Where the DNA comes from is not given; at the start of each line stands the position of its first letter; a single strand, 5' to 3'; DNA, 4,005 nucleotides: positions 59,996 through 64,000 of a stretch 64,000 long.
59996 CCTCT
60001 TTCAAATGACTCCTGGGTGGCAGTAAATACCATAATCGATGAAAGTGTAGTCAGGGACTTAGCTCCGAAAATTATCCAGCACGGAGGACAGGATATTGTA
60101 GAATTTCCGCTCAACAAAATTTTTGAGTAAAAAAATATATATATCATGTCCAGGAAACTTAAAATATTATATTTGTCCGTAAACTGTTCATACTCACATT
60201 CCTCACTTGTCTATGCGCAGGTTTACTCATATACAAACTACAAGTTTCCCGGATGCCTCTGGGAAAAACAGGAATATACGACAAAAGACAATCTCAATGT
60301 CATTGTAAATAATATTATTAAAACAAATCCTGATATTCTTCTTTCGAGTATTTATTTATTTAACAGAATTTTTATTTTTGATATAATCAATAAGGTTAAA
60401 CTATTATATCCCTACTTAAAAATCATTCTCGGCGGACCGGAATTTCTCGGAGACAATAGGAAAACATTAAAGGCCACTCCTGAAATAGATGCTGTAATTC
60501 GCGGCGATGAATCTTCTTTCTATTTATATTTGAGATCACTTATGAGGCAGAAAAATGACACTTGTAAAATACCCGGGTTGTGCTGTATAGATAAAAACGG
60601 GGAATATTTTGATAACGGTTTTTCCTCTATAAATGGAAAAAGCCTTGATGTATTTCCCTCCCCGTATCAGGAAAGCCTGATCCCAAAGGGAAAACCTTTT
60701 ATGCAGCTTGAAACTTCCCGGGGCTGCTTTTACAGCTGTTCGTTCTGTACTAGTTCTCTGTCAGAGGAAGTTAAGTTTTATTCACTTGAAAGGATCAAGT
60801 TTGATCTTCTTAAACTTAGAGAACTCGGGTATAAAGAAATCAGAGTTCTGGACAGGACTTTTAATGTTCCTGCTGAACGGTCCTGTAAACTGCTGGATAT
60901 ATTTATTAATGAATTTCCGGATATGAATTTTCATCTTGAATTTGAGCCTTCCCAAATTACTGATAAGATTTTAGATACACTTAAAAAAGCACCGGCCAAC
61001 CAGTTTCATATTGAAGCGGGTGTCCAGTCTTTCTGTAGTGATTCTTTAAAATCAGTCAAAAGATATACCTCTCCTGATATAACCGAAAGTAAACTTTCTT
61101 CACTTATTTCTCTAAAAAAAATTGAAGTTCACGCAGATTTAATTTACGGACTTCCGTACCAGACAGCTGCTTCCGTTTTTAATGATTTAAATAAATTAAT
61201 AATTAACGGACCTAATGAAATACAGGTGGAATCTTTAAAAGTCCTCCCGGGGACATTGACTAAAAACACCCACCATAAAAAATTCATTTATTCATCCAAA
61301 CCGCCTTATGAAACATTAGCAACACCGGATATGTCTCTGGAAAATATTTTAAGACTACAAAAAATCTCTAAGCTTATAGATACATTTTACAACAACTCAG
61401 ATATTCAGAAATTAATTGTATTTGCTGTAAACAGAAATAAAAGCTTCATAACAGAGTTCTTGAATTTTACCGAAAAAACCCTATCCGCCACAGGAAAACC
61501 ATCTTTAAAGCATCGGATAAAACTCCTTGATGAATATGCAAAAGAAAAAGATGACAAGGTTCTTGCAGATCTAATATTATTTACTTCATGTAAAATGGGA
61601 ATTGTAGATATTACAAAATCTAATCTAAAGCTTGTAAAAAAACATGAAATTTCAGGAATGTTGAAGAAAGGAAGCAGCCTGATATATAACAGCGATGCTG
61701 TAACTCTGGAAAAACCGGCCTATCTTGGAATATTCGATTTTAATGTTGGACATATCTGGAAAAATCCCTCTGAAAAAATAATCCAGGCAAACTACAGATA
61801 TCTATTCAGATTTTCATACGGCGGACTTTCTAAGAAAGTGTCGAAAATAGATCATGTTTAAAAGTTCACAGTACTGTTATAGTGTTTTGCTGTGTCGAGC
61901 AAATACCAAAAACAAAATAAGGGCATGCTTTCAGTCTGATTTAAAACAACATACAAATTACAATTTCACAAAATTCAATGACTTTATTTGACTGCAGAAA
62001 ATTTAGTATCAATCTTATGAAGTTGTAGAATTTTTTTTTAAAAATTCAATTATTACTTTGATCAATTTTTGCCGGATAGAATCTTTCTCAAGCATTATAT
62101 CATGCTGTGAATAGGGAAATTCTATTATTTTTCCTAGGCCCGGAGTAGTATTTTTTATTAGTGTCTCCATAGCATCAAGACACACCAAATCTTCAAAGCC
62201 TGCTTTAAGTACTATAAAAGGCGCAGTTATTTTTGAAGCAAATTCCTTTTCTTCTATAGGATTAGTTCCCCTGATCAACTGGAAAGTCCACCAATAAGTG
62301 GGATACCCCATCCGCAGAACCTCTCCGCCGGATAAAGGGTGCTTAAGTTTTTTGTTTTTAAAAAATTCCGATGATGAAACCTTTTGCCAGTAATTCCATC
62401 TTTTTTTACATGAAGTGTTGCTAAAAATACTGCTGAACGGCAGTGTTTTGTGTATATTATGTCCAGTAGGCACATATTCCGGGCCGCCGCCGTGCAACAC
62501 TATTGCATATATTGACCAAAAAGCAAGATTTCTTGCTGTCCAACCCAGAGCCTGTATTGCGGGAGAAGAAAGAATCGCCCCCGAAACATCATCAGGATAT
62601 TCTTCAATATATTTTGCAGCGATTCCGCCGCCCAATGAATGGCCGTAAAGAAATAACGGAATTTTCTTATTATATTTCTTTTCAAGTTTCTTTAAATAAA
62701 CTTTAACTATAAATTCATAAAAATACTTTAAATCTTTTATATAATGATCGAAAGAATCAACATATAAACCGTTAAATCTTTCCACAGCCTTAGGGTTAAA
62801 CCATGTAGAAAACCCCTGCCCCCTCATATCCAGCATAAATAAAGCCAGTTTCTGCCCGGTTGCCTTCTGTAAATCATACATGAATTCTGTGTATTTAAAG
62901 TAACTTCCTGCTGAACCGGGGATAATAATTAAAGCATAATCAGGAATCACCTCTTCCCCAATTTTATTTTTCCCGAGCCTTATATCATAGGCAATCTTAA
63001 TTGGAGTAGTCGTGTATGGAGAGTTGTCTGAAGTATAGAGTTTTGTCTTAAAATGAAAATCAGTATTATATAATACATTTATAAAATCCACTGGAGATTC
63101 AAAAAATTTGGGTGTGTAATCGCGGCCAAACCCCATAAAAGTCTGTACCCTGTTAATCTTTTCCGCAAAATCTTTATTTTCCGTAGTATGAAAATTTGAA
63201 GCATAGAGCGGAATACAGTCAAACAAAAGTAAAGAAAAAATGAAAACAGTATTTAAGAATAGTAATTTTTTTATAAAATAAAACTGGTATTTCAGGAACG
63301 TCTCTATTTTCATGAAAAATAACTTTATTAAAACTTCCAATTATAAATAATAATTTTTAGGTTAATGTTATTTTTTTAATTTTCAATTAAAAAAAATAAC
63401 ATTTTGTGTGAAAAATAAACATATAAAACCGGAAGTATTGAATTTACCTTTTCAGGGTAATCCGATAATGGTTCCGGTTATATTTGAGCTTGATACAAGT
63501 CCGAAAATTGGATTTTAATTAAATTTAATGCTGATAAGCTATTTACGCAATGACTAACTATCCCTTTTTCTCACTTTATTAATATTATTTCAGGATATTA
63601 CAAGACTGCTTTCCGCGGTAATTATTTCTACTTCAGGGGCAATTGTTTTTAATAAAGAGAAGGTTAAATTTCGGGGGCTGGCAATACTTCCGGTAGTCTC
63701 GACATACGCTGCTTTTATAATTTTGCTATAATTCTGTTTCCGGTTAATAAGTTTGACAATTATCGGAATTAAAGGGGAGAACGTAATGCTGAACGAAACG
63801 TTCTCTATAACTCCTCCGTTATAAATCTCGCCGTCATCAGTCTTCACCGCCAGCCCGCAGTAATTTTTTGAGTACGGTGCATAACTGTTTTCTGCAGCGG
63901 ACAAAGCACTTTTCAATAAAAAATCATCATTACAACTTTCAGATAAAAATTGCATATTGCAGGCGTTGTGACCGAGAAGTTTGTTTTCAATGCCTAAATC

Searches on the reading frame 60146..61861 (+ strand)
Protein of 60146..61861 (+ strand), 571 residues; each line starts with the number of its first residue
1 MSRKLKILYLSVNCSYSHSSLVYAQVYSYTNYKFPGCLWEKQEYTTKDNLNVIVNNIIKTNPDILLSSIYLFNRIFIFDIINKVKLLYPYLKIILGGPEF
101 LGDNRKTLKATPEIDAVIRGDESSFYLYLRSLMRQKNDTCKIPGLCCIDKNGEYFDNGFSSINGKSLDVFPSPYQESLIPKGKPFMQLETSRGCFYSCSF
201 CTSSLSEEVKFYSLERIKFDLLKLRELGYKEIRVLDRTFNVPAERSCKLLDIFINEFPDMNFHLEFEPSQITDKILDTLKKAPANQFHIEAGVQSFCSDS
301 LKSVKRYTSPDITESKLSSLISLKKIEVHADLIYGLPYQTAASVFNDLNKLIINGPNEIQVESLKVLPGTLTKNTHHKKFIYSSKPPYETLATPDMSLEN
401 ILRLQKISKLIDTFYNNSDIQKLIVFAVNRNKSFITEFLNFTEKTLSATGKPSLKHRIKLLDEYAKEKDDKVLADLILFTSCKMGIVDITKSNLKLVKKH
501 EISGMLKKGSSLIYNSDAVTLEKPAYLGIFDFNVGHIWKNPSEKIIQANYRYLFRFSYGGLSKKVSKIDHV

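Call 13: search_protein_families(library=pfam, proteins=[window:60146-61861:+], max_evalue=0.00001)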
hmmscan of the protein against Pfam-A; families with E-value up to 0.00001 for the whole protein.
window:60146-61861:+ (571 aa): 2 families
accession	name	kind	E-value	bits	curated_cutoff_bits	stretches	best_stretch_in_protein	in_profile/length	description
PF13311.11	DUF4080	-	1.8e-12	48.3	22.9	1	380-489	5-120/188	Protein of unknown function (DUF4080)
PF04055.27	Radical_SAM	-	4.6e-10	40.4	29.5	1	189-344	2-159/166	Radical SAM superfamily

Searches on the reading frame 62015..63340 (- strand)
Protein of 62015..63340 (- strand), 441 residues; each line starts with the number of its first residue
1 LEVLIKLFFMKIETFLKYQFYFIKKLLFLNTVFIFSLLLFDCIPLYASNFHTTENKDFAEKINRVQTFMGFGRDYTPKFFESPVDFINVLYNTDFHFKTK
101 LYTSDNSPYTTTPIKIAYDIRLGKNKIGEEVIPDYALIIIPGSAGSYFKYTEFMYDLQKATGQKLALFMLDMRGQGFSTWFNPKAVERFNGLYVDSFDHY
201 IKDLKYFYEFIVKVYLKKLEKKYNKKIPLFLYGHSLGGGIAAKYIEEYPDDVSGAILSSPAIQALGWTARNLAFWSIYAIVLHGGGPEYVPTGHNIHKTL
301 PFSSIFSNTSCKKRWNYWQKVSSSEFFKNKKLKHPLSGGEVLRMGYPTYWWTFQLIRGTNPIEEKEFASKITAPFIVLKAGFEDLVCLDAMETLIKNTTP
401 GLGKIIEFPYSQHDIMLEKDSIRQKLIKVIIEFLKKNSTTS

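Call 77: search_protein_families(library=pfam, proteins=[window:62015-63340:-], max_evalue=0.001)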
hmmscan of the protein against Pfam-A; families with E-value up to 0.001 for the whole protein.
window:62015-63340:- (441 aa): 6 families
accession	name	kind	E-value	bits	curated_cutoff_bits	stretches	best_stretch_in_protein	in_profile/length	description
PF12146.15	Hydrolase_4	-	5.4e-26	91.8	27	1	134-420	4-239/239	Serine aminopeptidase, S33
PF00561.26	Abhydrolase_1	-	5.5e-12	46.3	25.8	1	136-275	2-113/245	alpha/beta hydrolase fold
PF12697.13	Abhydrolase_6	-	4.9e-06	27.8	26.3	1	137-283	1-116/217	Alpha/beta hydrolase family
PF10230.15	LIDHydrolase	-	0.00013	22.2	27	1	135-271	3-129/262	Lipid-droplet associated hydrolase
PF07819.20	PGAP1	-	0.00061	20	24.3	1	137-256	7-123/233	PGAP1-like alpha/beta domain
PF05577.18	Peptidase_S28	-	0.00086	18.7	25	0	192-264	84-150/434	Serine carboxypeptidase S28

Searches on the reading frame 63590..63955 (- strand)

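Call 77: search_protein_families(library=pfam, proteins=[window:63590-63955:-], max_evalue=0.001)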
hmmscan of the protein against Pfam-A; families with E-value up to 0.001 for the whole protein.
window:63590-63955:- (121 aa): 1 family
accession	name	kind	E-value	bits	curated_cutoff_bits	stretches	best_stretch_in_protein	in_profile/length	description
PF08211.18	dCMP_cyt_deam_2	-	8.2e-19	68.5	25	1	8-90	39-121/130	Cytidine and deoxycytidylate deaminase zinc-binding region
